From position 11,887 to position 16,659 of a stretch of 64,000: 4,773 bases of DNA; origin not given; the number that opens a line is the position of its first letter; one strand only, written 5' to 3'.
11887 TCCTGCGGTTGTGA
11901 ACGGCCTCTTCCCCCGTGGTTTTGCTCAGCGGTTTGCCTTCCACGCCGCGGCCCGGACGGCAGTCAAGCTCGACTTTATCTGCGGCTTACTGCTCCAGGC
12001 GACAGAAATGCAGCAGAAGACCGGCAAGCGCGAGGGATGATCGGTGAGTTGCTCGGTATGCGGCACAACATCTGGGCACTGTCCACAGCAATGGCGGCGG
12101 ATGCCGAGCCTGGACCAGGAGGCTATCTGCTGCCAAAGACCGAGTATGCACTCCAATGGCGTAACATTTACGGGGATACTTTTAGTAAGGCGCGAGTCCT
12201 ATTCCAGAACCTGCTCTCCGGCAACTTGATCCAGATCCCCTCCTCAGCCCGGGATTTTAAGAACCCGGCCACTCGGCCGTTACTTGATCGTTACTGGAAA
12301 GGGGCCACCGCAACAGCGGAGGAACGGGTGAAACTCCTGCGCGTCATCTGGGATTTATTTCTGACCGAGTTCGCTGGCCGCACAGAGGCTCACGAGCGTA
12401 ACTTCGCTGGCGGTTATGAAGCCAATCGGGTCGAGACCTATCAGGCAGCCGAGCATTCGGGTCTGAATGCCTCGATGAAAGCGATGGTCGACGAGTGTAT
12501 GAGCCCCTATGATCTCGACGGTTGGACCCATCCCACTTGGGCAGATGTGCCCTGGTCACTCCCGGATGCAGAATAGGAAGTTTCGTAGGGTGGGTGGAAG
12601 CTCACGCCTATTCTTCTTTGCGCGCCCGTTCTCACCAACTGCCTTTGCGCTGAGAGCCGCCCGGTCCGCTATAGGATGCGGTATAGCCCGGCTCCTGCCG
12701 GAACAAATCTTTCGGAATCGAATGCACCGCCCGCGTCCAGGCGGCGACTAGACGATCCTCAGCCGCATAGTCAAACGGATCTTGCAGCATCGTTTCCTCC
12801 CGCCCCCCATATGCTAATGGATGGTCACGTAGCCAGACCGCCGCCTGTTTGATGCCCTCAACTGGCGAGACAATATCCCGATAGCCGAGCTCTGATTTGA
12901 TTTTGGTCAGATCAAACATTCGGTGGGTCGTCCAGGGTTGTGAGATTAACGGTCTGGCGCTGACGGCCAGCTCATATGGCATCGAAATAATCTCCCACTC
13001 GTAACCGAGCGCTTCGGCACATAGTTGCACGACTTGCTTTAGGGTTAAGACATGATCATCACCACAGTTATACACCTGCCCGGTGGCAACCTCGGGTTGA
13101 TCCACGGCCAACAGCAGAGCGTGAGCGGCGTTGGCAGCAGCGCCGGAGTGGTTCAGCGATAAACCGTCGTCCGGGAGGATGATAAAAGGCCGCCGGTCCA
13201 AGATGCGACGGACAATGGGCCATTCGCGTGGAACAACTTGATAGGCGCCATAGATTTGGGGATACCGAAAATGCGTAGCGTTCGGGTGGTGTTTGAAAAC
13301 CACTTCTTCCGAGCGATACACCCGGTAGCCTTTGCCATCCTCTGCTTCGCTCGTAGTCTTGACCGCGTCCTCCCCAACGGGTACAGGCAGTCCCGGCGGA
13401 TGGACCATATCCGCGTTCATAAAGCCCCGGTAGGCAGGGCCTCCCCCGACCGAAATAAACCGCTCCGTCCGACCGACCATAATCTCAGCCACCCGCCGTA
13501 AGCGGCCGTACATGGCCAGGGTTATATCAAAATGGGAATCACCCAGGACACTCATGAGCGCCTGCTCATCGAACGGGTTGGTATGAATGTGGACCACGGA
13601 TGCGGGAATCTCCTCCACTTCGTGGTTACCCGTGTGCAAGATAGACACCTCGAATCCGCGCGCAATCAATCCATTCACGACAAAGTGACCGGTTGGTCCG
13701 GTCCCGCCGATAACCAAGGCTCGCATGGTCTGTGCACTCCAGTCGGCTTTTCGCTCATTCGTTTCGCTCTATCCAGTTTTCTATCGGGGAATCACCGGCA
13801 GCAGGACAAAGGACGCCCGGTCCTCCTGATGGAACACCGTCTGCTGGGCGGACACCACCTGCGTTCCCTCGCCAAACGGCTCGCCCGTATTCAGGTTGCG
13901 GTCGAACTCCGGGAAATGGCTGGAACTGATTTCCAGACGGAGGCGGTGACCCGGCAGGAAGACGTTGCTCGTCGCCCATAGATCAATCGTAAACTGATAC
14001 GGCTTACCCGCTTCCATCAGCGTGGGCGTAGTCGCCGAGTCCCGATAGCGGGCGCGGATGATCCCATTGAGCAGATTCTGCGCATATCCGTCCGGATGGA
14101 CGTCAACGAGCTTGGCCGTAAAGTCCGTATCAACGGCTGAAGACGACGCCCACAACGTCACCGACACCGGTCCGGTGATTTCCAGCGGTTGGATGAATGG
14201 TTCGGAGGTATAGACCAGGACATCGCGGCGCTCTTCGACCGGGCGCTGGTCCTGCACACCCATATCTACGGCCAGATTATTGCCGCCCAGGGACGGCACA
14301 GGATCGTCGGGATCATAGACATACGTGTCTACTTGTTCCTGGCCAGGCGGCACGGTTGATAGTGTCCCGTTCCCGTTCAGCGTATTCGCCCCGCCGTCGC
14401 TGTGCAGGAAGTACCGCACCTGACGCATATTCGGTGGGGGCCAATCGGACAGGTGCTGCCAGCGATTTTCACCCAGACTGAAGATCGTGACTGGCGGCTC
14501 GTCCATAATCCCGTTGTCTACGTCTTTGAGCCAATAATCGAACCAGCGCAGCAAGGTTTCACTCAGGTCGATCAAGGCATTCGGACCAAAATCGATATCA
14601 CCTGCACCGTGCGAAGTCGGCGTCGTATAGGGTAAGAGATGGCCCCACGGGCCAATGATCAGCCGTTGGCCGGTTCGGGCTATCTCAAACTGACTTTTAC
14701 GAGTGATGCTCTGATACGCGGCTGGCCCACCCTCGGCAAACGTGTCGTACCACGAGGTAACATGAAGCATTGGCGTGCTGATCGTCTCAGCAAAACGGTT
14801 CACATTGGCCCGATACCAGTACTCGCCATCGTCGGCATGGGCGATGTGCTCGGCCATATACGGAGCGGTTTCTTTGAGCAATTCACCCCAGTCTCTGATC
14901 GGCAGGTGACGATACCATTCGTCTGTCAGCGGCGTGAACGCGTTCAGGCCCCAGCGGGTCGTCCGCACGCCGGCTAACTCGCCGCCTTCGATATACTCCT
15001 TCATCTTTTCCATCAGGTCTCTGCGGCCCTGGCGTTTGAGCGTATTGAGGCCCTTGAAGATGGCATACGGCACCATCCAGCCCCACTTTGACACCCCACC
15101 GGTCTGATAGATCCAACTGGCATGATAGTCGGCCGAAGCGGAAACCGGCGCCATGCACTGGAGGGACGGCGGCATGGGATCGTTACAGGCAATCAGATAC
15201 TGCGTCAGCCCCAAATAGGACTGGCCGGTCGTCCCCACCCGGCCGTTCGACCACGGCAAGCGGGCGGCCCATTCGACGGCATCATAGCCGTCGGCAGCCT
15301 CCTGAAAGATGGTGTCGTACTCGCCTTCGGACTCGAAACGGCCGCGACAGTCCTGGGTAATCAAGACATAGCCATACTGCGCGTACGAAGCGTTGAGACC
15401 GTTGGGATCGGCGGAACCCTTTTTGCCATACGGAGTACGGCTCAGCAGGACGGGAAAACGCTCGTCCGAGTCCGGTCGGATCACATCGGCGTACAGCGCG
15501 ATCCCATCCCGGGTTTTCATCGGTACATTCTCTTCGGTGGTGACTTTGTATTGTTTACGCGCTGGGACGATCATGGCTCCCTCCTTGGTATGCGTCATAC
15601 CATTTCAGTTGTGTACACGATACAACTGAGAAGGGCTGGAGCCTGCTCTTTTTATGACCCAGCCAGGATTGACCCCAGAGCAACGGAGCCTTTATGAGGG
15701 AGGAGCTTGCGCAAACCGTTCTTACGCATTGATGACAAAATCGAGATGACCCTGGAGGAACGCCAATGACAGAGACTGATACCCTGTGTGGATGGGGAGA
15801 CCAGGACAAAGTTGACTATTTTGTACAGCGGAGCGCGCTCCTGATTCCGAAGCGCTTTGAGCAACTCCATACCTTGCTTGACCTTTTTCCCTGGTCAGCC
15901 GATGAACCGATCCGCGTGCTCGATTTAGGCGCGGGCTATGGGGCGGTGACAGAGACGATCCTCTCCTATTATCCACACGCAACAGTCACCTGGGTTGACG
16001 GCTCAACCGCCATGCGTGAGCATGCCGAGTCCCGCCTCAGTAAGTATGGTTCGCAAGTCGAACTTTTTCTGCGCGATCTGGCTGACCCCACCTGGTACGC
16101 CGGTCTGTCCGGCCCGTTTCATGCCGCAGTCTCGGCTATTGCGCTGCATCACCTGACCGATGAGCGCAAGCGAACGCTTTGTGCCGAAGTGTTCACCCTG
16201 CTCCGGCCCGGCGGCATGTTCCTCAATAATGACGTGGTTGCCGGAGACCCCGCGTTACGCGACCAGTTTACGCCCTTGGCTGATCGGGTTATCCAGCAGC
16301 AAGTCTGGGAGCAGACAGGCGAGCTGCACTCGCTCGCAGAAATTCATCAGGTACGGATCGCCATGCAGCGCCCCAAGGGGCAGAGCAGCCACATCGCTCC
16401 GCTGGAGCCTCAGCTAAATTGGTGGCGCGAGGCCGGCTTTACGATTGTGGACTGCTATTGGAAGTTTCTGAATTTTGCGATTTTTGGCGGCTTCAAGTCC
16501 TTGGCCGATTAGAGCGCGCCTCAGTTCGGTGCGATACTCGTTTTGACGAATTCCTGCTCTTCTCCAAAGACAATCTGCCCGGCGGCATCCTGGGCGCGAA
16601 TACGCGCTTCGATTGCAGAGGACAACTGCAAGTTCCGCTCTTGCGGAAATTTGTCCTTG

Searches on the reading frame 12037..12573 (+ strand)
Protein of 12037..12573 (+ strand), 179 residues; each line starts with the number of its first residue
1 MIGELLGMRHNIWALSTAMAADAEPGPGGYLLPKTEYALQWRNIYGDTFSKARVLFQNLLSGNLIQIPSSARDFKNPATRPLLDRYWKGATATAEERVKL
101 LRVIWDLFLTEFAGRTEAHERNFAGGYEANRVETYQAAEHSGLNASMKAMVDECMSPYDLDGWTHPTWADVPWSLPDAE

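Call 69: search_protein_families(library=pfam, max_evalue=0.001, proteins=[window:12037-12573:+])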
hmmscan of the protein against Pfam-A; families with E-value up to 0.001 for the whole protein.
window:12037-12573:+ (179 aa): 1 family
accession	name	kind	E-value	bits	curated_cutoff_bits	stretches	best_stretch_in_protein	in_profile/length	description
PF03241.18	HpaB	-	8.7e-42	143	25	1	2-151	52-201/202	4-hydroxyphenylacetate 3-hydroxylase C terminal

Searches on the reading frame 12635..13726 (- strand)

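Call 69: search_protein_families(library=pfam, max_evalue=0.001, proteins=[window:12635-13726:-])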
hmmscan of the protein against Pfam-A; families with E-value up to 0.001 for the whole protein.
window:12635-13726:- (364 aa): 1 family
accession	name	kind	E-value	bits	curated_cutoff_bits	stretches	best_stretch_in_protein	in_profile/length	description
PF01370.27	Epimerase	-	9.2e-05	22.4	20.9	0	149-222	163-240/240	NAD dependent epimerase/dehydratase family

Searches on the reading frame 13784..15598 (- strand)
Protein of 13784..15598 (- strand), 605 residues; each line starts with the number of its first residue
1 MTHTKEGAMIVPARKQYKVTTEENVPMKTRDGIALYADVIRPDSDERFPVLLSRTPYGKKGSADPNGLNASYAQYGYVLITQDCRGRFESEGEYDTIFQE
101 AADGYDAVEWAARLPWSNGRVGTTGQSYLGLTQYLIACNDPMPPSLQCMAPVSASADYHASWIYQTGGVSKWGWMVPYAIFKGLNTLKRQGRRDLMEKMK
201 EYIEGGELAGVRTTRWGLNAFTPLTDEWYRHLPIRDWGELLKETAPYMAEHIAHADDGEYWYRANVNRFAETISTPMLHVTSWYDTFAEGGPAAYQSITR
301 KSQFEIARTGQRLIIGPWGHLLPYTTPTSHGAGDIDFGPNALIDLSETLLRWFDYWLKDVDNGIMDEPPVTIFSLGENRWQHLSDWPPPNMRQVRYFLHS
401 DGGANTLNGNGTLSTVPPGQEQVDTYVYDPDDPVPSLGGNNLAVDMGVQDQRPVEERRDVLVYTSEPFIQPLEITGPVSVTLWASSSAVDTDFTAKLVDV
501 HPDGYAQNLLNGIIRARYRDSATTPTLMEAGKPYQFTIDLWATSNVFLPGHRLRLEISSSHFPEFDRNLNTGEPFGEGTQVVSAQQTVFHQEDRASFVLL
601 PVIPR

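Call 69: search_protein_families(library=pfam, max_evalue=0.001, proteins=[window:13784-15598:-])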
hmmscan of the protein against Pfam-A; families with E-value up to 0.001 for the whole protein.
window:13784-15598:- (605 aa): 2 families
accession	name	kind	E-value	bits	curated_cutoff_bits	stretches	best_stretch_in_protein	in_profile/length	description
PF02129.25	Peptidase_S15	-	5.6e-53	180.7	23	1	31-321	1-261/262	X-Pro dipeptidyl-peptidase (S15 family)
PF08530.16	PepX_C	-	5e-52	177.4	22.5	1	362-598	1-216/217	X-Pro dipeptidyl-peptidase C-terminal non-catalytic domain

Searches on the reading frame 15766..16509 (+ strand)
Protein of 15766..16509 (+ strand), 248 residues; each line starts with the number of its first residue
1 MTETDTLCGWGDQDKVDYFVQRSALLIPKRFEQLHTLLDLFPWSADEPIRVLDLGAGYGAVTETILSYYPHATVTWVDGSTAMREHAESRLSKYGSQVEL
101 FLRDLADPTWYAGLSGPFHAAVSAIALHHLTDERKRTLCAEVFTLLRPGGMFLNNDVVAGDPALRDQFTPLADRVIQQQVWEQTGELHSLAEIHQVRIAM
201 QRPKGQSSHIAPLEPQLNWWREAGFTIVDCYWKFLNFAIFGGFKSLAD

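Call 69: search_protein_families(library=pfam, max_evalue=0.001, proteins=[window:15766-16509:+])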
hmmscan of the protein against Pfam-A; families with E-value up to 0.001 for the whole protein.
window:15766-16509:+ (248 aa): 8 families
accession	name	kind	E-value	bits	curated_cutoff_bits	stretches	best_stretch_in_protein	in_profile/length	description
PF13649.12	Methyltransf_25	-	2.2e-16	60.7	27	1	51-150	1-97/97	Methyltransferase domain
PF08242.18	Methyltransf_12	-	2.1e-13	51.3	30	1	52-152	1-98/98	Methyltransferase domain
PF08241.18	Methyltransf_11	-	8.3e-10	39.6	21.2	1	52-153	1-94/95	Methyltransferase domain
PF13489.12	Methyltransf_23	-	3.3e-09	37.1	27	1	34-228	9-162/164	Methyltransferase domain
PF02353.26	CMAS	-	1.5e-07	31.4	27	1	50-196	65-204/273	Mycolic acid cyclopropane synthetase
PF05175.20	MTS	-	2.1e-05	24.7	23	1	49-108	33-93/170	Methyltransferase small domain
PF13847.12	Methyltransf_31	-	4.8e-05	23.5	27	1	49-167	5-125/145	Methyltransferase domain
PF00891.24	Methyltransf_2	-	0.00051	19.9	22.3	0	50-153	65-163/210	O-methyltransferase domain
